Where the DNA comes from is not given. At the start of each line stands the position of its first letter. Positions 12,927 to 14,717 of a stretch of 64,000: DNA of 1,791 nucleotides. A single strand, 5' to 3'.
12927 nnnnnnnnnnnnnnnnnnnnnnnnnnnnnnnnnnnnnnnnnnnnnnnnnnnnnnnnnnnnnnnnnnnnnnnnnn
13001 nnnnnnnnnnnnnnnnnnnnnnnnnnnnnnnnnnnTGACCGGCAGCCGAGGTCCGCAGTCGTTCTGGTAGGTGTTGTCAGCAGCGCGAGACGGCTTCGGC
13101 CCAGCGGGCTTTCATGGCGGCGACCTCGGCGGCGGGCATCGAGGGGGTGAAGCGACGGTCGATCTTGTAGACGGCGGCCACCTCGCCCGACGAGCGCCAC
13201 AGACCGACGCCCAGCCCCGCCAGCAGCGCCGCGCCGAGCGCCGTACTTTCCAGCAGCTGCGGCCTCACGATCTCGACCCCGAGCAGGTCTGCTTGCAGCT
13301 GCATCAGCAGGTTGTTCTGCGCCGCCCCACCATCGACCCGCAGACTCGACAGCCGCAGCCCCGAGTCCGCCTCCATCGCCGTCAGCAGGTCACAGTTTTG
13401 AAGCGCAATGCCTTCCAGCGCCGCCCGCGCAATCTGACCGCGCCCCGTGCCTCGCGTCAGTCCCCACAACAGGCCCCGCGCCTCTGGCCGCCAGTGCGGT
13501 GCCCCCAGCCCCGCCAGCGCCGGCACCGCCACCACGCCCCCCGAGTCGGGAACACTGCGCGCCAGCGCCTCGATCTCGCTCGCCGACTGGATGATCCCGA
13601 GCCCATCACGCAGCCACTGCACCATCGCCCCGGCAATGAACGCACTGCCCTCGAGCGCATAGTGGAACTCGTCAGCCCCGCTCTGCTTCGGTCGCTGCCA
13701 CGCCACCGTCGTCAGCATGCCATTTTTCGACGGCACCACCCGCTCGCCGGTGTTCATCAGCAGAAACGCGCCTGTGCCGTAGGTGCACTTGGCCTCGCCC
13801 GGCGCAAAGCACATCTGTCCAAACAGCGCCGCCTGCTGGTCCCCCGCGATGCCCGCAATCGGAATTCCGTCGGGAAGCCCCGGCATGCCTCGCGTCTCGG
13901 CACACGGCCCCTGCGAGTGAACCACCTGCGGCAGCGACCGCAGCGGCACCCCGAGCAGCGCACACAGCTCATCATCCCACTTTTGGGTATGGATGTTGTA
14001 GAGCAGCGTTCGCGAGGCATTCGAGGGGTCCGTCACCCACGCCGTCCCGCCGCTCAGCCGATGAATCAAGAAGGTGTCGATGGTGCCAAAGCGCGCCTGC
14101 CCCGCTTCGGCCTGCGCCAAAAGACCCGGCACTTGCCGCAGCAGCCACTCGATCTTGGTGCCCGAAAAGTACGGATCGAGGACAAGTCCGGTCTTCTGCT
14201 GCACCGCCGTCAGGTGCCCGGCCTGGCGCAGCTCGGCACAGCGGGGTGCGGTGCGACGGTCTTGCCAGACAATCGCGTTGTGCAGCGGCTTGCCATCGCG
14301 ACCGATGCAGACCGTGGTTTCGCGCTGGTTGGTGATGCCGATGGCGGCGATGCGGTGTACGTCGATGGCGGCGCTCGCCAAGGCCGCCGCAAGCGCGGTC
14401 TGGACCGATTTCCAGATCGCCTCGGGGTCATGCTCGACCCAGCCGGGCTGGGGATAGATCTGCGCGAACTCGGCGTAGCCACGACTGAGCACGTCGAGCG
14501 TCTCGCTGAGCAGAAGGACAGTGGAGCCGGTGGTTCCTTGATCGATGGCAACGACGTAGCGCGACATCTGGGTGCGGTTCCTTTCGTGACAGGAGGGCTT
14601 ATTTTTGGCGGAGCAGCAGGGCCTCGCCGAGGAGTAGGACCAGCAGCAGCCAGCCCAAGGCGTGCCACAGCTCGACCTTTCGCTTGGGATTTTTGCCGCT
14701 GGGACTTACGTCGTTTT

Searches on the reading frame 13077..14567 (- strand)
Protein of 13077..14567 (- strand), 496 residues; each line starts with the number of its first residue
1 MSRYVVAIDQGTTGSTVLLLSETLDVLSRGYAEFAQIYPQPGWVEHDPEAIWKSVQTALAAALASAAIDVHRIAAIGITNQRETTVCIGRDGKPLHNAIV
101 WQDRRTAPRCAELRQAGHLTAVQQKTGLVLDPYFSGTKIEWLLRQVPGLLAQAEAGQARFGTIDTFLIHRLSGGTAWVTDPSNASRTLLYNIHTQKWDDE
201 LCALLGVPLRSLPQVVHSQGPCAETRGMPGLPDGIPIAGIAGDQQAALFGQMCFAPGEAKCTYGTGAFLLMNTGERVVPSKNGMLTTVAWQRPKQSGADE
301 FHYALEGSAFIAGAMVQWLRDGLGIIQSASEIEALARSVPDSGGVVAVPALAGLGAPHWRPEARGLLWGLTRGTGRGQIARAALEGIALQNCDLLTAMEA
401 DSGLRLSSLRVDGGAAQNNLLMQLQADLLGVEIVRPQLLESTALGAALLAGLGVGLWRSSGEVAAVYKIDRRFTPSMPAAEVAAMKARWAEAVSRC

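Call 33: search_protein_families(library=pfam, proteins=[window:13077-14567:-], max_evalue=0.001)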
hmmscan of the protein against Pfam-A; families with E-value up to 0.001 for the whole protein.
window:13077-14567:- (496 aa): 2 families
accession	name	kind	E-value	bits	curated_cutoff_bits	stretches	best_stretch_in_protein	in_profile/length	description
PF00370.27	FGGY_N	-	8.2e-72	242.2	28.8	1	4-250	1-245/245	FGGY family of carbohydrate kinases, N-terminal domain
PF02782.22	FGGY_C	-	1.5e-41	142.8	27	1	259-452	1-196/198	FGGY family of carbohydrate kinases, C-terminal domain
